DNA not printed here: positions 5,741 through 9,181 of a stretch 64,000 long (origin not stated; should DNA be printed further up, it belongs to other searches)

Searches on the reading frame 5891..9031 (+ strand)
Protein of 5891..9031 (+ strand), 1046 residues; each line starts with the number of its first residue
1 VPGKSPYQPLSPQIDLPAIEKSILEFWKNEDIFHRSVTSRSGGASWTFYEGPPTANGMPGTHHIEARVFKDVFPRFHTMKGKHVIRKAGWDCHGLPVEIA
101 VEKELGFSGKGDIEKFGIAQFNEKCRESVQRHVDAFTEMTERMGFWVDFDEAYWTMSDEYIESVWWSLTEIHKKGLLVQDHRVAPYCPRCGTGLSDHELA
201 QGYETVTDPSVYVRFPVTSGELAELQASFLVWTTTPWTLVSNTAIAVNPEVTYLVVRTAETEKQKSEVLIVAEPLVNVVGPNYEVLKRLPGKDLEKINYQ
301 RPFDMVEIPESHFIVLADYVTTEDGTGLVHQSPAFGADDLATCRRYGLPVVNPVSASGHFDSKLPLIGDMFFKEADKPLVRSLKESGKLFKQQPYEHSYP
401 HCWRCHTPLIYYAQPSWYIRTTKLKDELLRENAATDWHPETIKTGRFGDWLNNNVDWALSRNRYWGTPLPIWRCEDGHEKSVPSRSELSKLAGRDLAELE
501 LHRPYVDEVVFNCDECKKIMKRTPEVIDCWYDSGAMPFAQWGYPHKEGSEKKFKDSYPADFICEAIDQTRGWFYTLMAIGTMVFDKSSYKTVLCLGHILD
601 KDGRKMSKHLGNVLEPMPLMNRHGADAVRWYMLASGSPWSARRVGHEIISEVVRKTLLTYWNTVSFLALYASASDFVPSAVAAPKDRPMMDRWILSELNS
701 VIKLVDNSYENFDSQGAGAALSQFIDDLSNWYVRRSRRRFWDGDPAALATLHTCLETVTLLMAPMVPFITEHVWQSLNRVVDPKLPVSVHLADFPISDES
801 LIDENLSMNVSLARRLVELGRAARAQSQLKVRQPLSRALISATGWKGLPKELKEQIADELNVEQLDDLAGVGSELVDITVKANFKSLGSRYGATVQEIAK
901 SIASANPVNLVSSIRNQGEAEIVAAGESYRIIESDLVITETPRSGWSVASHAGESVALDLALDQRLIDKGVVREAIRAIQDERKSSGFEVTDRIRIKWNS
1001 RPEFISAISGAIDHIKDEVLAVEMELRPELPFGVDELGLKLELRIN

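Call 11: search_protein_families(library=pfam, proteins=[window:5891-9031:+], max_evalue=0.001)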
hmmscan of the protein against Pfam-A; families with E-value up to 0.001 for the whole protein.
window:5891-9031:+ (1046 aa): 4 families
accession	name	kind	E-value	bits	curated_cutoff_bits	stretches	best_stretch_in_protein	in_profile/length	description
PF00133.28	tRNA-synt_1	-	9.9e-117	390.6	22.7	1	23-635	2-405/414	tRNA synthetases class I (I, L, M and V)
PF19302.4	DUF5915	-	4.3e-39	134.5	27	1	854-1027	2-173/195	Domain of unknown function (DUF5915)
PF08264.19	Anticodon_1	-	1.1e-31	110.2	25.1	1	691-836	1-145/148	Anticodon-binding domain of tRNA ligase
PF09334.17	tRNA-synt_1g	-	1.6e-13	50.7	20.1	1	55-198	10-134/391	tRNA synthetases class I (M)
